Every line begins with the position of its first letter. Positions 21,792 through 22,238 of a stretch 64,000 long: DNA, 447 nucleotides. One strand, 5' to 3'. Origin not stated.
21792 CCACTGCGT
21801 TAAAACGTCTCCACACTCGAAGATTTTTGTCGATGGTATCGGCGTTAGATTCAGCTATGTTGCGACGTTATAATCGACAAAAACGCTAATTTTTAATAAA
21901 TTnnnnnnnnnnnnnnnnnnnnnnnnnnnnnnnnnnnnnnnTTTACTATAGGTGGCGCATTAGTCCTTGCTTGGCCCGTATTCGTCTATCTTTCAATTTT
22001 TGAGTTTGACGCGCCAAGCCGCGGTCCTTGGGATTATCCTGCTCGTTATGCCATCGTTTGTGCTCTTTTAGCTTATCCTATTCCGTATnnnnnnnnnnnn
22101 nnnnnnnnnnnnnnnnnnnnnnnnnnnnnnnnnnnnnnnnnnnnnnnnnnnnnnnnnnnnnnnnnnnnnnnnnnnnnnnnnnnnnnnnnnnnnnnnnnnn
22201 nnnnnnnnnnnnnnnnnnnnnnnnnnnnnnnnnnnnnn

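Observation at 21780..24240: Low-GC compositional island encoding two hypothetical proteins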

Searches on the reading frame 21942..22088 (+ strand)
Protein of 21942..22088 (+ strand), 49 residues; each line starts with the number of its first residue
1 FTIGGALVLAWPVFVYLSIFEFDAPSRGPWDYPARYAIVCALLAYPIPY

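Call 58: find_related_loci(query=A5, collection=genome_contigs, flank=5000)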
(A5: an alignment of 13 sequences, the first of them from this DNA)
Query A5 (49 aa) in genome_contigs; peptide patterns used: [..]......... (x = any residue, [..] = any of these).
73 stretches matched a pattern; 21 encode a relative of the query (tblastn E <= 1e-3); 21 distinct loci.
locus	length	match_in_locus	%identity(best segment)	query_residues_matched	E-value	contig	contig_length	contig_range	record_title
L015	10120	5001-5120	52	6-47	2e-7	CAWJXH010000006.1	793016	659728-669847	MAG: uncultured Chloroflexia bacterium isolate MFD01299.bin.1.229 genome assembly, contig: contig_30793, whole genome sh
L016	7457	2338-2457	43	8-47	2e-7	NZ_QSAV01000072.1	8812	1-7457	Segatella copri strain AF10-17 AF10-17.Scaf72, whole genome shotgun sequence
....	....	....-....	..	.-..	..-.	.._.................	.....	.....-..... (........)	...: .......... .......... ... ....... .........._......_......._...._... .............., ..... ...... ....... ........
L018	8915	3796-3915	48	8-47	4e-7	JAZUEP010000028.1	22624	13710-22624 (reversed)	MAG: Bacteroidales bacterium isolate T1900045298_TH20190068.MAGScoT_cleanbin_000007 SGB_6119_k141_1661244, whole genome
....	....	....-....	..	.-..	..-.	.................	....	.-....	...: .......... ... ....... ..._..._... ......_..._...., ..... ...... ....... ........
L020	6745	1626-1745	43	8-47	5e-7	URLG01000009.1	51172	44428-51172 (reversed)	uncultured Prevotella sp. isolate UMGS1103 genome assembly, contig: NODE_224_length_51172_cov_206.207407, whole genome s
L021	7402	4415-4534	43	8-47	5e-7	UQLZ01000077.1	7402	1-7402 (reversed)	uncultured Prevotellaceae bacterium isolate UMGS410 genome assembly, contig: NODE_2079_length_7402_cov_3.527971, whole g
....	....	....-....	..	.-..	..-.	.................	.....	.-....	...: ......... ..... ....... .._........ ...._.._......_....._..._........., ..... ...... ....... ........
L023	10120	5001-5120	43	8-47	5e-7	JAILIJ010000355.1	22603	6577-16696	MAG: Bacteroidaceae bacterium isolate RUI147 k141_3289925_flag=0_multi=15.8700_len=22603, whole genome shotgun sequence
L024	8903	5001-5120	43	8-47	5e-7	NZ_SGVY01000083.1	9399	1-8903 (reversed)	Segatella hominis strain BCRC 81118 Scaffold82_1, whole genome shotgun sequence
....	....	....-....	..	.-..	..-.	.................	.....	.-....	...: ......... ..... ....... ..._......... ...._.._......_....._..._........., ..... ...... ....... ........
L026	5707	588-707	43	8-47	4e-7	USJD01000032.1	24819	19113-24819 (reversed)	uncultured Prevotella sp. isolate UMGS1762 genome assembly, contig: NODE_344_length_24819_cov_4.670530, whole genome sho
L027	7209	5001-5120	43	8-47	4e-7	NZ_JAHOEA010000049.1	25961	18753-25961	Segatella copri strain MSK.21.95 NODE_49_length_25961_cov_174.216, whole genome shotgun sequence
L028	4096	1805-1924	43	8-47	2e-6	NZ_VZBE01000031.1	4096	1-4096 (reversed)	Segatella copri strain iAP1412 NODE_62_length_4097_cov_44.2296_ID_123, whole genome shotgun sequence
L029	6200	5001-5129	42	1-48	8e-6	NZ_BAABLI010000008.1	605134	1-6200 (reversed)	Corallincola platygyrae strain JCM 18796 sequence08, whole genome shotgun sequence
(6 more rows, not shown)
